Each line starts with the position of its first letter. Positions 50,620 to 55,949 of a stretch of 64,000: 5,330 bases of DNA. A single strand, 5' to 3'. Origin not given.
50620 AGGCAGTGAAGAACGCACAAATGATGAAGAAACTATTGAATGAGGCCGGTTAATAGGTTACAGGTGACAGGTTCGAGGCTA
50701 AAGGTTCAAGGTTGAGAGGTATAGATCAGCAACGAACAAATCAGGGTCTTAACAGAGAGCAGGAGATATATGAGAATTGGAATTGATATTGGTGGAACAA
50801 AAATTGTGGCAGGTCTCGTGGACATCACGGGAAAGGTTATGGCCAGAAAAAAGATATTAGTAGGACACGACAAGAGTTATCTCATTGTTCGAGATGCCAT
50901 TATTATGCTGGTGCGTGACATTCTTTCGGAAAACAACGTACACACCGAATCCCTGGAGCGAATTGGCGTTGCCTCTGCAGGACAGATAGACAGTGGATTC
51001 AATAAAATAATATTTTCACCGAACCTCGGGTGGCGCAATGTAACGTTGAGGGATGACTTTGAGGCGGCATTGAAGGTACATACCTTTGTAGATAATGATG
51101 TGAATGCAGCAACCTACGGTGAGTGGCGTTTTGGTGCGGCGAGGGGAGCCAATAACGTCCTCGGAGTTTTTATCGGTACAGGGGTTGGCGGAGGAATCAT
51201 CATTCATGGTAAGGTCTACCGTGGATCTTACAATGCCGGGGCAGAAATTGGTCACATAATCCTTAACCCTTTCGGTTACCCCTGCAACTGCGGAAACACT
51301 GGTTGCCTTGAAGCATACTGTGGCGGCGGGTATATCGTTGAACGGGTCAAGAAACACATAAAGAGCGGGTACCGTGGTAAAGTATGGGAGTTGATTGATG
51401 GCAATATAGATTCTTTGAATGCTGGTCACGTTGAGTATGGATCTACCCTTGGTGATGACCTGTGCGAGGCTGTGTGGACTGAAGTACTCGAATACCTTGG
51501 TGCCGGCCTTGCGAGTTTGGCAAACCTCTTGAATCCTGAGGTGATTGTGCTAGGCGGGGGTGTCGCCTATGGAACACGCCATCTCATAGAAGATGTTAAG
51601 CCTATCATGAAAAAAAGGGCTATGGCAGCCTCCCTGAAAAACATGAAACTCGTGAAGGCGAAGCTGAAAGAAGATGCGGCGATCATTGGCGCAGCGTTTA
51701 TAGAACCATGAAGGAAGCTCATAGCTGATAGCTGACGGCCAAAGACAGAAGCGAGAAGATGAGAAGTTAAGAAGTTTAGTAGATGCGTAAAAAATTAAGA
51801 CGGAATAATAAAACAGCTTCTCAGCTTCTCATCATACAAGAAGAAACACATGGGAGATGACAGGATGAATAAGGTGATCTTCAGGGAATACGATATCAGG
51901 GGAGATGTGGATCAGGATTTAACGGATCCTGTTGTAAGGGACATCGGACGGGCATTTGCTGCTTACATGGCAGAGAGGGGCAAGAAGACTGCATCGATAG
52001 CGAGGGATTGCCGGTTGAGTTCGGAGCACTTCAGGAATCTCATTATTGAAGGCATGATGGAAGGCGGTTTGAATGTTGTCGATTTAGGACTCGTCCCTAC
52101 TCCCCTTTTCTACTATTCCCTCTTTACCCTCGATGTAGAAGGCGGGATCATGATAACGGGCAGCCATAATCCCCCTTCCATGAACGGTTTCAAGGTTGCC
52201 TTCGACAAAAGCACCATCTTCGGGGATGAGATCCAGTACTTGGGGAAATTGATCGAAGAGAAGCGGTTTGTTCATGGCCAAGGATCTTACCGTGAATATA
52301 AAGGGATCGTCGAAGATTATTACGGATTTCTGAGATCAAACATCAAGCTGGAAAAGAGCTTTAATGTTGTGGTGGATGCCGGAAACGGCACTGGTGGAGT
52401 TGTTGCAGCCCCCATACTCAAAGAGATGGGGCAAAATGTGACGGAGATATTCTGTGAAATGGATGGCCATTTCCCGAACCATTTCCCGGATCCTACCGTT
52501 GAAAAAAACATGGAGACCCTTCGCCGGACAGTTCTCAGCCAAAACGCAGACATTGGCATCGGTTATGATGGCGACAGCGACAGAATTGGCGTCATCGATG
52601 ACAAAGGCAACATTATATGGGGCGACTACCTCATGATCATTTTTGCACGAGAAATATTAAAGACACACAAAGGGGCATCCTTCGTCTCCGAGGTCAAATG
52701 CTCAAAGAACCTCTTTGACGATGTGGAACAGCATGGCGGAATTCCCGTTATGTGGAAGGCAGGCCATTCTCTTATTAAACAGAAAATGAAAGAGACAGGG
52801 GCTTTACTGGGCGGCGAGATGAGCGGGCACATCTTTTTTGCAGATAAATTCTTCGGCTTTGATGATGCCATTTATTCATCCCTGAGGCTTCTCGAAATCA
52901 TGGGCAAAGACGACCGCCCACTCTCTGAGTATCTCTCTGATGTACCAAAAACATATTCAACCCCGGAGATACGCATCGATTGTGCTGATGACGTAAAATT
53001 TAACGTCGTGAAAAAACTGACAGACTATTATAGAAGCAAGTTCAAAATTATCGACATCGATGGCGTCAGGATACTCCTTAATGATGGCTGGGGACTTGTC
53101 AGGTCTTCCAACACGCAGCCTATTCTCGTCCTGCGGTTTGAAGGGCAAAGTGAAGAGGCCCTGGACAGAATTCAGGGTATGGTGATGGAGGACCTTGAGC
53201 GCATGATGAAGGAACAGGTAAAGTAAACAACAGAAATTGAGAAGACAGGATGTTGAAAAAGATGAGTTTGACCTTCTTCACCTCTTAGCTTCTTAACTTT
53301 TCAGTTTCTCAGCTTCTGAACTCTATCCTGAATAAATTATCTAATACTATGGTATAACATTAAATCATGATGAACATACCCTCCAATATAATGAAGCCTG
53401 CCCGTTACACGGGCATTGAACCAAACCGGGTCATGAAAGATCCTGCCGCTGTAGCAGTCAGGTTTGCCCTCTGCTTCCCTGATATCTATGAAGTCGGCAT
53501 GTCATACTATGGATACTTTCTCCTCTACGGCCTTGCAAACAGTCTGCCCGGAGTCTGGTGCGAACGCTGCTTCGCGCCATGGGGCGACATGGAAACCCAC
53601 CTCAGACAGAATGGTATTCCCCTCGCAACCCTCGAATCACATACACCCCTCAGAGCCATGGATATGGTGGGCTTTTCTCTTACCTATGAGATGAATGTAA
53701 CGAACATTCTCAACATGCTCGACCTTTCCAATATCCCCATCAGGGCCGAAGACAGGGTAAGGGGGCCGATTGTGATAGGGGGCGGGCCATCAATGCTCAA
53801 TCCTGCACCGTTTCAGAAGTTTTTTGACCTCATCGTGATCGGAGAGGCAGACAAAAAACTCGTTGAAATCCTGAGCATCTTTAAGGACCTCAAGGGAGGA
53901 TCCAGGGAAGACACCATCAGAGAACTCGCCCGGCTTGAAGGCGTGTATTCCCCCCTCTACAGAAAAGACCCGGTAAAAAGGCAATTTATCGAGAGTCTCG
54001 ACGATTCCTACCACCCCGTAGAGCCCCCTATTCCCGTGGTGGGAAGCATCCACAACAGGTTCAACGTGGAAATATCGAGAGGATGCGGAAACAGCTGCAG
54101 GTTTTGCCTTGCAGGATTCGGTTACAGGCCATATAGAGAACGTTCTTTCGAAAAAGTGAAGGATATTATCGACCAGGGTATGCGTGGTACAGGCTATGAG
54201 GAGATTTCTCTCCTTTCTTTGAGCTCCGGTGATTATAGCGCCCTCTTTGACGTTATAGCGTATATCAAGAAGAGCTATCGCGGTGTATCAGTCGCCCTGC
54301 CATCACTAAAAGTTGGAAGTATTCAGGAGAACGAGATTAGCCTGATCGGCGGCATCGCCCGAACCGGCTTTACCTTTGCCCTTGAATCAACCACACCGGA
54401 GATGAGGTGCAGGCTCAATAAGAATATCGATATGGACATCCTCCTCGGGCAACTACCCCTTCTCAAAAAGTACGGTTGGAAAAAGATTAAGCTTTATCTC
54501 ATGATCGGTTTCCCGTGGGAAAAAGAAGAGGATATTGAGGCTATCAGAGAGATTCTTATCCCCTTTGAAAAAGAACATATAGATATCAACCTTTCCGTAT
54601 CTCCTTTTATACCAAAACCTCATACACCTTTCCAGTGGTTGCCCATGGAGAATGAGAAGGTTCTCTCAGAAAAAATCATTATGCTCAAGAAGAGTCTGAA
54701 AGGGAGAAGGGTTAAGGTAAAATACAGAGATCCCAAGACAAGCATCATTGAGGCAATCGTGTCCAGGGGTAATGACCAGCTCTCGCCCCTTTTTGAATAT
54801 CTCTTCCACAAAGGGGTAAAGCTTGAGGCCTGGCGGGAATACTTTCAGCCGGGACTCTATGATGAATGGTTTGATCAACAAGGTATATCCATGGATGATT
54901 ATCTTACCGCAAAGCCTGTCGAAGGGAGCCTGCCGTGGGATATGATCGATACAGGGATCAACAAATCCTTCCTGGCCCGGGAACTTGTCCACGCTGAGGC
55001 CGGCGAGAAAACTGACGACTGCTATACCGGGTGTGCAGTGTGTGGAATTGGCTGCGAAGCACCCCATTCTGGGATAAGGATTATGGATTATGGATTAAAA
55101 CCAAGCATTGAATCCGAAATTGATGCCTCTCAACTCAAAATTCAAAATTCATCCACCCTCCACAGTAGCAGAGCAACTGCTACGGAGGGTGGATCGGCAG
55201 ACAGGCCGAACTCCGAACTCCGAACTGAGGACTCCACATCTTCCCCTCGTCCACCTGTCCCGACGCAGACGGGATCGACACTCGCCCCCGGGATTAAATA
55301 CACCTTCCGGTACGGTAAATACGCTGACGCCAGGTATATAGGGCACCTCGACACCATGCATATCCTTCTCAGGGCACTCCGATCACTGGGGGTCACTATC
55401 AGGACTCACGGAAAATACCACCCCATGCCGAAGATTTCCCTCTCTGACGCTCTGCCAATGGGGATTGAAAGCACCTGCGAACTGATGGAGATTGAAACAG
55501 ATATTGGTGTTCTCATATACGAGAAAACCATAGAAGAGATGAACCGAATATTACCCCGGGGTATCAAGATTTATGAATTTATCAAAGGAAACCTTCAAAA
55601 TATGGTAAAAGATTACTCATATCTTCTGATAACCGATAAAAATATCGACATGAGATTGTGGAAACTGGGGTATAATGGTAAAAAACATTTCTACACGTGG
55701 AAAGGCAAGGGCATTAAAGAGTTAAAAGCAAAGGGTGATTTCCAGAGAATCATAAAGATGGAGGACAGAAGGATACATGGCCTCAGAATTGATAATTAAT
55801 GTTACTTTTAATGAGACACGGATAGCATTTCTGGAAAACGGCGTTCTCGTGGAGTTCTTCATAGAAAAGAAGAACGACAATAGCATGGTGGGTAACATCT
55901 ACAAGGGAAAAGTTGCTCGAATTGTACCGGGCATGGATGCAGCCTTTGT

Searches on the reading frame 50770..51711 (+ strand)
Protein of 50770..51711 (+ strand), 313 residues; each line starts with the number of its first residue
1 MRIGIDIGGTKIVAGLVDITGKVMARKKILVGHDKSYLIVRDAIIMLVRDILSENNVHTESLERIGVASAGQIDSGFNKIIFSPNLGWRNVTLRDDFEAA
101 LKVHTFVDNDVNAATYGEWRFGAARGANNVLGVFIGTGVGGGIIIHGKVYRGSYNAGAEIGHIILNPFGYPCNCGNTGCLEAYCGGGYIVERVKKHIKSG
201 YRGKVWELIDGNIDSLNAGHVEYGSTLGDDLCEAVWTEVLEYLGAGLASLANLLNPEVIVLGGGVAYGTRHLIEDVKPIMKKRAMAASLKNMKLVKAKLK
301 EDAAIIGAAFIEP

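Call 56: search_protein_families(library=pfam, proteins=[window:50770-51711:+], max_evalue=1e-8)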
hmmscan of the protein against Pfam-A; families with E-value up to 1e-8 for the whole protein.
window:50770-51711:+ (313 aa): 1 family
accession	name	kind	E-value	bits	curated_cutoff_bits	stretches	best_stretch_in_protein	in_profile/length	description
PF00480.26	ROK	-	1.9e-65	221.7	22.9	1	3-310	2-289/294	ROK family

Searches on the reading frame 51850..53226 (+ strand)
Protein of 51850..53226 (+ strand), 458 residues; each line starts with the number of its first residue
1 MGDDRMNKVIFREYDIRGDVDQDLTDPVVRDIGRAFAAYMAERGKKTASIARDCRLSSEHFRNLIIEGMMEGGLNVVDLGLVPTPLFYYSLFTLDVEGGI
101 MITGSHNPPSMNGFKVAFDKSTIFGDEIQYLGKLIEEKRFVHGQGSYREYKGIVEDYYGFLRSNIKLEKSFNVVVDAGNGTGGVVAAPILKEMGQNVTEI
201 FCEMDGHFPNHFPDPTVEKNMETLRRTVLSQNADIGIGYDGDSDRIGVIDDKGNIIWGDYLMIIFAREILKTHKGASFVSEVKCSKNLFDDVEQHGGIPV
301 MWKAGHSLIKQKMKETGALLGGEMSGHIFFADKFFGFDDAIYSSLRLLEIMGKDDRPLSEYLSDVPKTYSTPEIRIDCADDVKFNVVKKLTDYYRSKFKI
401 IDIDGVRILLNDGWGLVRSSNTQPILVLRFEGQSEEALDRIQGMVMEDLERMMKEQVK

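Call 56: search_protein_families(library=pfam, proteins=[window:51850-53226:+], max_evalue=1e-8)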
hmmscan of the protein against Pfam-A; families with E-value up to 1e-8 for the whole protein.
window:51850-53226:+ (458 aa): 4 families
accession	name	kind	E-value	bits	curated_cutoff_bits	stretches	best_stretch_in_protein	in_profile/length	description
PF02878.22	PGM_PMM_I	-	1.7e-32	112.4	22.5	1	9-120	2-115/138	Phosphoglucomutase/phosphomannomutase, alpha/beta/alpha domain I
PF02880.22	PGM_PMM_III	-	1.2e-27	96.8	20.7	1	257-369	1-115/115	Phosphoglucomutase/phosphomannomutase, alpha/beta/alpha domain III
PF02879.22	PGM_PMM_II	-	4.9e-24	85.3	29.3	1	158-253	4-103/103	Phosphoglucomutase/phosphomannomutase, alpha/beta/alpha domain II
PF00408.26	PGM_PMM_IV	-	9.5e-14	51.7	23.1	1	373-447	1-67/68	Phosphoglucomutase/phosphomannomutase, C-terminal domain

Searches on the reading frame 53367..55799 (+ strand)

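Call 56: search_protein_families(library=pfam, proteins=[window:53367-55799:+], max_evalue=1e-8)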
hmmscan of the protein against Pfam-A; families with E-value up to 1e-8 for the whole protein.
window:53367-55799:+ (810 aa): 3 families
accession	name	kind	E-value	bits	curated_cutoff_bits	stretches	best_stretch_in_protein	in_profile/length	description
PF19864.5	Radical_SAM_N2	-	1.6e-51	174.1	29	1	49-196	1-151/151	Radical SAM proteins, N-terminal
PF10105.14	DUF2344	-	6e-21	75.6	23.8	1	644-744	1-100/176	Uncharacterized protein conserved in bacteria (DUF2344)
PF04055.27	Radical_SAM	-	2.9e-11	44.3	29.5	1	234-395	1-164/166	Radical SAM superfamily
